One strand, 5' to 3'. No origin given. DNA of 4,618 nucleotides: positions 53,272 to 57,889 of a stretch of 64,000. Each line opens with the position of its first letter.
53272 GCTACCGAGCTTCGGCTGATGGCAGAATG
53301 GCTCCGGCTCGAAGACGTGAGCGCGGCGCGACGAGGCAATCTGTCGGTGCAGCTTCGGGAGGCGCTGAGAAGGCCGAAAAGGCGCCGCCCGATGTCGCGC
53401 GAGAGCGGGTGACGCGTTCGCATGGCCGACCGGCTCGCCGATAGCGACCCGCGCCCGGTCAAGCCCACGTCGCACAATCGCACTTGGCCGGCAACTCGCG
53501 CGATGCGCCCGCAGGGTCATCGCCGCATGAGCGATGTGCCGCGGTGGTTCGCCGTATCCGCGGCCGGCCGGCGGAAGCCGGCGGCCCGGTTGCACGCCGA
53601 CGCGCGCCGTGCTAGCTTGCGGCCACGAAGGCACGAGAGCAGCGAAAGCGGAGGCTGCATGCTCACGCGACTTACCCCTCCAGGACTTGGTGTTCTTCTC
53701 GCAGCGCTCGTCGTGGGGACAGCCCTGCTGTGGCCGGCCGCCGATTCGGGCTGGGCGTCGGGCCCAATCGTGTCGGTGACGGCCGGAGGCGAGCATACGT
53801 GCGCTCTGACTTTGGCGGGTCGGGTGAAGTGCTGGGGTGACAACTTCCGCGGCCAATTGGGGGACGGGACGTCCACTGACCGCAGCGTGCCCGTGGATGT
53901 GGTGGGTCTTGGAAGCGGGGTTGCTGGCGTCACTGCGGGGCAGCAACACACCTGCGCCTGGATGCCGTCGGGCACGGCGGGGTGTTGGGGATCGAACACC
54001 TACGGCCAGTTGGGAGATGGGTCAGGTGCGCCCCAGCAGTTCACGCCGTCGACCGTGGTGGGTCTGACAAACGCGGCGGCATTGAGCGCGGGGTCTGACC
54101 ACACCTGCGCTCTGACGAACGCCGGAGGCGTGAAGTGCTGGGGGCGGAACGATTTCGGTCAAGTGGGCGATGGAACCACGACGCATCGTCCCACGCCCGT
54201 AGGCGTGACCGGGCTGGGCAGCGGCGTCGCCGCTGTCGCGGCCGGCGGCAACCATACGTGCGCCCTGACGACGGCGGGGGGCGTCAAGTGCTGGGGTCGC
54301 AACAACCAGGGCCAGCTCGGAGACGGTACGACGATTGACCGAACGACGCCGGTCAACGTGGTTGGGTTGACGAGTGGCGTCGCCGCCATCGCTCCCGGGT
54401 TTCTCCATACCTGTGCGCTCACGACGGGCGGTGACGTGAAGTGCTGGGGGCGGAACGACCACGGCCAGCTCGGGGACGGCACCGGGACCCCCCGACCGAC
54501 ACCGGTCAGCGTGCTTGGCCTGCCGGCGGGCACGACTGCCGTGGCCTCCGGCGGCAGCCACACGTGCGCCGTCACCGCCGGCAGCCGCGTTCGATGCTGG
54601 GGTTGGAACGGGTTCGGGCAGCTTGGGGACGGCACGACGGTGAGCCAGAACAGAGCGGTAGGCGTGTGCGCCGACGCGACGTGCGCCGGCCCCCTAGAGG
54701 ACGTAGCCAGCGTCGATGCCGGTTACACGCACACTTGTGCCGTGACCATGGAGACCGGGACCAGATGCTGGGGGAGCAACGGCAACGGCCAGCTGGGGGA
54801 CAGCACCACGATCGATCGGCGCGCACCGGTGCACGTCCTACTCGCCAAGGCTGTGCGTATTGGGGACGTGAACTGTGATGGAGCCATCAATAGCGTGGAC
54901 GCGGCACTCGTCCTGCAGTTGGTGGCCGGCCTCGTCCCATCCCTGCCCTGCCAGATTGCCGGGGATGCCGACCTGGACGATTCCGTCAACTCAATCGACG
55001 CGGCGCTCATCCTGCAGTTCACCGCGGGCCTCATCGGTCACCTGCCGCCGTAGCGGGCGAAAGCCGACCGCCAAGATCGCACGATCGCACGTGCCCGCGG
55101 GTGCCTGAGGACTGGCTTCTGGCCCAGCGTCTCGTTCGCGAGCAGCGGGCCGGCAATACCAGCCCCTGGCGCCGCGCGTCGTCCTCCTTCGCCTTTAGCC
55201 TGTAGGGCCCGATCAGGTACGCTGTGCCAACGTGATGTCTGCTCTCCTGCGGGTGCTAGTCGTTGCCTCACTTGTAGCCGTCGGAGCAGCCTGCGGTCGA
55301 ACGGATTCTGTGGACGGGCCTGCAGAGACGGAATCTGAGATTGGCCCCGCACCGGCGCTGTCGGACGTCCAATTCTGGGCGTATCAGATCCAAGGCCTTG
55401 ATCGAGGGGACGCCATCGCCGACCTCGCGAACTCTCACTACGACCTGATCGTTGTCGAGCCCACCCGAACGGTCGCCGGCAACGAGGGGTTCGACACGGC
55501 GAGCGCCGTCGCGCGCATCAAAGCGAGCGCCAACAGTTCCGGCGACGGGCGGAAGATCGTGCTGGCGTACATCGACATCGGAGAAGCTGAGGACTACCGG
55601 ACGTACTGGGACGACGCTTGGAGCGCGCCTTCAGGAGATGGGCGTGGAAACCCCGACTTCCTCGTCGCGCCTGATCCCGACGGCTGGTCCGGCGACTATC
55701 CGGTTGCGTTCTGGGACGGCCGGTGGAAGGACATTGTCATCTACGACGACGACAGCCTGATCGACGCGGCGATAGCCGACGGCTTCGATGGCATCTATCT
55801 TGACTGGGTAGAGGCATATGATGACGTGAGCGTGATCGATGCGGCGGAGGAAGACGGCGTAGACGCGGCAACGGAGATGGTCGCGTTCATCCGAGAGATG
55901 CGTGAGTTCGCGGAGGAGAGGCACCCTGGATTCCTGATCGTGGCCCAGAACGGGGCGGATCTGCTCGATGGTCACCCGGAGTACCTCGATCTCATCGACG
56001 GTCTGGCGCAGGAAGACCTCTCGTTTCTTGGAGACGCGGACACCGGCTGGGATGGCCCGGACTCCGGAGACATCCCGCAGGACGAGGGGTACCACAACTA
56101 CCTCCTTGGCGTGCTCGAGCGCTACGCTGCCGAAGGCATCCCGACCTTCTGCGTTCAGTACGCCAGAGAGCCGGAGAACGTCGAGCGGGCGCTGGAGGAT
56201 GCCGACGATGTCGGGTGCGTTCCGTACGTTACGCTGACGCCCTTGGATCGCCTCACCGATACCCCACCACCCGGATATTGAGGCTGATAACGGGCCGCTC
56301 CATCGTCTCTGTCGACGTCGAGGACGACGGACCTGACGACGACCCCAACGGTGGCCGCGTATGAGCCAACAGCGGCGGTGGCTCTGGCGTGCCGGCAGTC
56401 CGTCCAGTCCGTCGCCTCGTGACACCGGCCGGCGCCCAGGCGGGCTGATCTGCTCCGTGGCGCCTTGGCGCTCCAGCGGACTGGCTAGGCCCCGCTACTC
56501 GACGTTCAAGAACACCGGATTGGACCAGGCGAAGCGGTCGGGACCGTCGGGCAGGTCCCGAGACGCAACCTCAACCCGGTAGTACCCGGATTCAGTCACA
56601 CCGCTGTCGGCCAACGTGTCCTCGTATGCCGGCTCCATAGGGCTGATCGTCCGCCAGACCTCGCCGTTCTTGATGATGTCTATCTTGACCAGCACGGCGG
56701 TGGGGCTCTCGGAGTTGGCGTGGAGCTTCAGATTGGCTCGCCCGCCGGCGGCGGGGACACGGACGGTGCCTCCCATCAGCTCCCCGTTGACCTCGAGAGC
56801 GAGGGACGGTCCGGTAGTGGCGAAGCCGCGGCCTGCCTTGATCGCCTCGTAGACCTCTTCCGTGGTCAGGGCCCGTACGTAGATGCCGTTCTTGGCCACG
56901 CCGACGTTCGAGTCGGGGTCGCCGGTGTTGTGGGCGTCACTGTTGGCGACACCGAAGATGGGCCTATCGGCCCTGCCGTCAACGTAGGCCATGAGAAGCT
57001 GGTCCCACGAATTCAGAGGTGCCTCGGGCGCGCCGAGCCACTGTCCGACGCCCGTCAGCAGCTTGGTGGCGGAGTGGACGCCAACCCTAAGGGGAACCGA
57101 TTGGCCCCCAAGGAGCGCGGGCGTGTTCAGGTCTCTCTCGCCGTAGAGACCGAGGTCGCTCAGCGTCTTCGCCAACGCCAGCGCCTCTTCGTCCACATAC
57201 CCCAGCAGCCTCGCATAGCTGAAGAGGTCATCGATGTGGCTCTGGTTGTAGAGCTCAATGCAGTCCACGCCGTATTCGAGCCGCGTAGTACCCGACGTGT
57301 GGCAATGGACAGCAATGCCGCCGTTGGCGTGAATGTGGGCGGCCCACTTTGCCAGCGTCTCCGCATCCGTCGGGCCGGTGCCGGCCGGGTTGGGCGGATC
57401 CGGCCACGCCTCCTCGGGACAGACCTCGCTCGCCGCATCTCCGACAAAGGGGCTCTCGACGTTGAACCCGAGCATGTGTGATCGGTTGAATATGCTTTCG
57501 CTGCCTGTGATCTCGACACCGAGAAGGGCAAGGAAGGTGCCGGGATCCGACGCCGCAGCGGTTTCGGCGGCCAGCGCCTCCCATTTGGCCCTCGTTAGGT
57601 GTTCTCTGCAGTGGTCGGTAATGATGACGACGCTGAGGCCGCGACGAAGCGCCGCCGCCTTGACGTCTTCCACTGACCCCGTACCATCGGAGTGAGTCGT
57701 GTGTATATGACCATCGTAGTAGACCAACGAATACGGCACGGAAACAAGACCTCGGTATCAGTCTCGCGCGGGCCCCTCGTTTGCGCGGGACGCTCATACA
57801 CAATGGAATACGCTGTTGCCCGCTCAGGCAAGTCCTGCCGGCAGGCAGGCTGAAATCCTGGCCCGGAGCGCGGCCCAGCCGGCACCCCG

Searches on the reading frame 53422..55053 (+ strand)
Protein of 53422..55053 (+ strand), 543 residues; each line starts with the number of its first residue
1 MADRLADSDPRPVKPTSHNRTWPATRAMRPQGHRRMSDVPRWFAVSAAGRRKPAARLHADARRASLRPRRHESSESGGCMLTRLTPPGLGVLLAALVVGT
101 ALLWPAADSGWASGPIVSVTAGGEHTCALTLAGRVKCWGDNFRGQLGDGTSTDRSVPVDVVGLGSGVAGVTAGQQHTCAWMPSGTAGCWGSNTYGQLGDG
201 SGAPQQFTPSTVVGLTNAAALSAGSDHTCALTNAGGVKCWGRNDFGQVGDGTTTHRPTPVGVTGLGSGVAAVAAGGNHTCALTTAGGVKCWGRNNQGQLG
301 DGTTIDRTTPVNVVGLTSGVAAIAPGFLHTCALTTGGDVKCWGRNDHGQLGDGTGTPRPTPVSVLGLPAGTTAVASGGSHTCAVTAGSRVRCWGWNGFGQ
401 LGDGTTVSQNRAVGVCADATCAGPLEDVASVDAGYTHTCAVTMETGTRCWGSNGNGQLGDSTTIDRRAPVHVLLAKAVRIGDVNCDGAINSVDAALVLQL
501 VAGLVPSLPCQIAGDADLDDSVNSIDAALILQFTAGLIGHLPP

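Call 78: search_protein_families(library=pfam, proteins=[window:53422-55053:+], max_evalue=0.0001)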
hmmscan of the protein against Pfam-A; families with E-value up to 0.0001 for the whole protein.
window:53422-55053:+ (543 aa): 5 families
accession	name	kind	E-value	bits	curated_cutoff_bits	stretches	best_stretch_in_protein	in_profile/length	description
PF25390.1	WD40_RLD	-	4e-76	257.1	150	2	114-407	31-336/363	RCC1-like domain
PF13540.12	RCC1_2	-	3e-63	208.6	22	5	116-145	1-30/30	Regulator of chromosome condensation (RCC1) repeat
PF00415.24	RCC1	-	1.4e-57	192.5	21.7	5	237-282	4-50/50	Regulator of chromosome condensation (RCC1) repeat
PF25384.1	Alsin_RLD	-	6.1e-22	78.9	100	1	295-357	251-314/405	Alsin RCC1-like domain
PF00404.24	Dockerin_1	-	6.2e-06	26.8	22.9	1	481-530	2-52/57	Dockerin type I domain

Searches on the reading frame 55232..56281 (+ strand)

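Call 78: search_protein_families(library=pfam, proteins=[window:55232-56281:+], max_evalue=0.0001)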
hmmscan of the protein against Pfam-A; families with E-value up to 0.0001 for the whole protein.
window:55232-56281:+ (349 aa): 1 family
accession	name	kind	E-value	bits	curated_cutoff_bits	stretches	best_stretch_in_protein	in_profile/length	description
PF03537.19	Glyco_hydro_114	-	9.1e-17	61.5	27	1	101-335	34-224/231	Glycoside-hydrolase family GH114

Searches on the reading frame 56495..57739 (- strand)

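Call 78: search_protein_families(library=pfam, proteins=[window:56495-57739:-], max_evalue=0.0001)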
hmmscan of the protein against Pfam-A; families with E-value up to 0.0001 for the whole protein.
window:56495-57739:- (414 aa): 1 family
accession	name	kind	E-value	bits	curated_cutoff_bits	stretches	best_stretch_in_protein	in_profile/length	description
PF02811.25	PHP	-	1.2e-05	26.1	26.4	1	9-46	1-40/164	PHP domain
